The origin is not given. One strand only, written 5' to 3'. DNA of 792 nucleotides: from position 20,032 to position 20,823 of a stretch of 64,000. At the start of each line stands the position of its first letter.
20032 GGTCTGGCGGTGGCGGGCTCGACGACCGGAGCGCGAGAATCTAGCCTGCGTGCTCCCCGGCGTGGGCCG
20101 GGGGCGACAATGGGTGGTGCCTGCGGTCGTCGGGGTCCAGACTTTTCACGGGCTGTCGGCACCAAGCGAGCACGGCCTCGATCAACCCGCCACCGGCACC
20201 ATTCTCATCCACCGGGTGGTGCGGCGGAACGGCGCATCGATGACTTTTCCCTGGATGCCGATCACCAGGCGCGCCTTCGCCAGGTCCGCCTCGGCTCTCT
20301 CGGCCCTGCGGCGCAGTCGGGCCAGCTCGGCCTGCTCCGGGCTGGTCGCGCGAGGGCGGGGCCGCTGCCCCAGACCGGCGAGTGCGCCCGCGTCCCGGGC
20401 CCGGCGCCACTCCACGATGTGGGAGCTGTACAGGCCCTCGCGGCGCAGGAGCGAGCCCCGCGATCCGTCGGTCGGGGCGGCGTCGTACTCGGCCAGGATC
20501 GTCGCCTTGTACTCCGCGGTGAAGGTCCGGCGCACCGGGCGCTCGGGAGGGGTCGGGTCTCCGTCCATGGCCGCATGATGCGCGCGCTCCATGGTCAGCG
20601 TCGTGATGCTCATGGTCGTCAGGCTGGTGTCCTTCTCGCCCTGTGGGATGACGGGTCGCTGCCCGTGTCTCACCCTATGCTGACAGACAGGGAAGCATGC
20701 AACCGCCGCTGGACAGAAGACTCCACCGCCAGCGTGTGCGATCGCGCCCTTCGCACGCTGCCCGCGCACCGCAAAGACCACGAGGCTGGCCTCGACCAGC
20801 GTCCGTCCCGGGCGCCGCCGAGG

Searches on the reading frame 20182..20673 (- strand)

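Call 9: search_protein_families(library=pfam, proteins=[window:20182-20673:-], max_evalue=0.001)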
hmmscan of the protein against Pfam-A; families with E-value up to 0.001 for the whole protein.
window:20182-20673:- (163 aa): 1 family
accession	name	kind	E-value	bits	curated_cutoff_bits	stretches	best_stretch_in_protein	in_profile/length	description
PF01527.26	HTH_Tnp_1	-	6.3e-05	23.6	24.1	1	48-123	4-73/75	Transposase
